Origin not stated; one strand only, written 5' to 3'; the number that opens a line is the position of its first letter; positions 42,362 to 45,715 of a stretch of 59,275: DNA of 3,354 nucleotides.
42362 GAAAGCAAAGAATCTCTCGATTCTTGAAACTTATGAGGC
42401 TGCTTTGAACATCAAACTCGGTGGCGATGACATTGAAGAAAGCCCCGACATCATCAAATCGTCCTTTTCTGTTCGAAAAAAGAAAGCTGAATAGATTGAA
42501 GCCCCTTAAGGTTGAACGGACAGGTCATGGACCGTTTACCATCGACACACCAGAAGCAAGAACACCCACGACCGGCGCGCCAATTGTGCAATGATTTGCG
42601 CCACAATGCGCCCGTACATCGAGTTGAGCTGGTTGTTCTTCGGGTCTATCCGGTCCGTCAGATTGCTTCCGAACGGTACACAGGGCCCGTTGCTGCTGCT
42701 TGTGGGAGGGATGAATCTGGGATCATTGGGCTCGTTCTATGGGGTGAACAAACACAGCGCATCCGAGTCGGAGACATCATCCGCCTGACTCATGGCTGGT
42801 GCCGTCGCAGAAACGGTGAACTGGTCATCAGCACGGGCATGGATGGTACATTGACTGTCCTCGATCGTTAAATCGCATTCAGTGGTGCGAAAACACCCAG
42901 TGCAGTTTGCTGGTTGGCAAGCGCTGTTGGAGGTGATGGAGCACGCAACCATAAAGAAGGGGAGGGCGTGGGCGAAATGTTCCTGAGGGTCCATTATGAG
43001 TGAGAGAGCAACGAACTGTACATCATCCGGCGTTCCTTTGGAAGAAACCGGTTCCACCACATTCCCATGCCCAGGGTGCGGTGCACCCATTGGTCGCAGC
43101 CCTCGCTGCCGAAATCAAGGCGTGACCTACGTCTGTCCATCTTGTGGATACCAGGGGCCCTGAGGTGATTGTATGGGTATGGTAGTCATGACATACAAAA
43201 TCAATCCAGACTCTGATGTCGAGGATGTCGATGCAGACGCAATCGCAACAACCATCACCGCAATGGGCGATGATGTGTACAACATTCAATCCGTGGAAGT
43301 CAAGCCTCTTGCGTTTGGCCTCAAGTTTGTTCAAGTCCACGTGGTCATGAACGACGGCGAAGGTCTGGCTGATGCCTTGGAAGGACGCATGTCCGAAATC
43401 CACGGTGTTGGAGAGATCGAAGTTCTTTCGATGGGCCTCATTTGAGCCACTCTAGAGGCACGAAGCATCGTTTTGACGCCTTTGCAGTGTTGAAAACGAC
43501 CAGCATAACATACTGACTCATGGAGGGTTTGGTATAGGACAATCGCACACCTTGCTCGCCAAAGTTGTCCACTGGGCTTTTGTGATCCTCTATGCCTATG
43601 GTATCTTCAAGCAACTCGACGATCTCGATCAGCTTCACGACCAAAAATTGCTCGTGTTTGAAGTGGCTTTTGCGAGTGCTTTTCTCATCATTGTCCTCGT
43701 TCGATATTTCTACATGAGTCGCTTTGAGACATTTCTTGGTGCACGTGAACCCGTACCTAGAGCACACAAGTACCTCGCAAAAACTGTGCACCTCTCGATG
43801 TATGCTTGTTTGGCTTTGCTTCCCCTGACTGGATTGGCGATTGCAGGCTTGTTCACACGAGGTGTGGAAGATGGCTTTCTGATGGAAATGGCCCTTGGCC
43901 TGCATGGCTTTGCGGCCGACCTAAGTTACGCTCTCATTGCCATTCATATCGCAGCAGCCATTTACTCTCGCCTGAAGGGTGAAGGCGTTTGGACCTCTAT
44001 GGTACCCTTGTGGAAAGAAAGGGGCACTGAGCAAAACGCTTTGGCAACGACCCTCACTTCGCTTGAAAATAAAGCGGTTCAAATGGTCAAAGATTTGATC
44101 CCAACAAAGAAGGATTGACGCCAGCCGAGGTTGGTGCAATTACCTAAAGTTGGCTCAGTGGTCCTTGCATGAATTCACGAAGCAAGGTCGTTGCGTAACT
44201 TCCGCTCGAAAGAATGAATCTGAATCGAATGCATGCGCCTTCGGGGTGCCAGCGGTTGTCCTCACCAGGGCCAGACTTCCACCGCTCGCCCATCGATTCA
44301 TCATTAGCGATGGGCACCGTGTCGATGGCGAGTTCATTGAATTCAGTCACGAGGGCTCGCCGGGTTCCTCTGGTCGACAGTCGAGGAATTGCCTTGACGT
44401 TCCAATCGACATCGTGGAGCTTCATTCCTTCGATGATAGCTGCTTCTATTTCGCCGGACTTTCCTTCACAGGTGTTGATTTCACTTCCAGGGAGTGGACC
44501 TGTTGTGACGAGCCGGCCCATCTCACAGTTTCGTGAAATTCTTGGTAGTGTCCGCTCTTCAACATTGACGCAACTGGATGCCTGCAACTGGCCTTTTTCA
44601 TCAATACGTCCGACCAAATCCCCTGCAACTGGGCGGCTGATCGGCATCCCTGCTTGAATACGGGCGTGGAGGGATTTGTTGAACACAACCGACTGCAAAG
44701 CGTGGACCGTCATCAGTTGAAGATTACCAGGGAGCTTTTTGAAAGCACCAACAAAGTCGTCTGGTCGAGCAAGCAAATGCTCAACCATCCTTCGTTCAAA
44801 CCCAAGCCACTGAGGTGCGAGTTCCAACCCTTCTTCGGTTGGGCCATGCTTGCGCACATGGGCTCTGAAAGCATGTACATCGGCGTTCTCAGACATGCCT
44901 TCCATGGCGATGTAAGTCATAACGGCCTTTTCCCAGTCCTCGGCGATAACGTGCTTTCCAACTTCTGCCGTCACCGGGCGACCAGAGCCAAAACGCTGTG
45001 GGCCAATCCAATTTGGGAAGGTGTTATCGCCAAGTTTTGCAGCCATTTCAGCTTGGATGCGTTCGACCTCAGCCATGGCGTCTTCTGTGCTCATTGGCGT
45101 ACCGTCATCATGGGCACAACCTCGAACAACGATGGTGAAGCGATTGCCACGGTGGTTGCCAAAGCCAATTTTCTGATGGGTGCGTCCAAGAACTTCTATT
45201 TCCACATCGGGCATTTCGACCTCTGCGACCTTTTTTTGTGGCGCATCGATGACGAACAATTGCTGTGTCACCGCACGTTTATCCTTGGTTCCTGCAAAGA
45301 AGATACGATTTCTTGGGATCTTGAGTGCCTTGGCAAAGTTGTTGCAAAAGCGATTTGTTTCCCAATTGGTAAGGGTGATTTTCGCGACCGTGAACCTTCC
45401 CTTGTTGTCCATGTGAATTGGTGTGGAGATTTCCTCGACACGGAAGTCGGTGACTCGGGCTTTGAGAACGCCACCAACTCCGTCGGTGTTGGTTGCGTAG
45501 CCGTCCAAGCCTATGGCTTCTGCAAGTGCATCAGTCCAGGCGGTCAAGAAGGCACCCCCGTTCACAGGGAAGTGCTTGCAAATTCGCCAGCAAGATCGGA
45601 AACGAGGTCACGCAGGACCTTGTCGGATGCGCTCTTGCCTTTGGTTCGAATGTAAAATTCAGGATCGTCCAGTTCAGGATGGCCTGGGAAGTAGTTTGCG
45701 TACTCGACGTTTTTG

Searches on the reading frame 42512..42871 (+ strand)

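Call 8: search_protein_families(library=pfam, proteins=[window:42512-42871:+], max_evalue=0.001)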
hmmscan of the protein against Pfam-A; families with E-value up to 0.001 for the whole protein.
window:42512-42871:+ (119 aa): 1 family
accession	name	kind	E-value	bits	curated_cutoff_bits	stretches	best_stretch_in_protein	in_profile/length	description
PF01336.31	tRNA_anti-codon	-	0.00036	20.9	27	1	65-105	22-66/75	OB-fold nucleic acid binding domain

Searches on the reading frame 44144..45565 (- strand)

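Call 8: search_protein_families(library=pfam, proteins=[window:44144-45565:-], max_evalue=0.001)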
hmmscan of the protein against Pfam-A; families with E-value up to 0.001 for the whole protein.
window:44144-45565:- (473 aa): 1 family
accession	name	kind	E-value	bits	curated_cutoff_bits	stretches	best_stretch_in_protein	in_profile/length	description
PF01142.23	TruD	-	2.2e-114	383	27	1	18-465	2-412/412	tRNA pseudouridine synthase D (TruD)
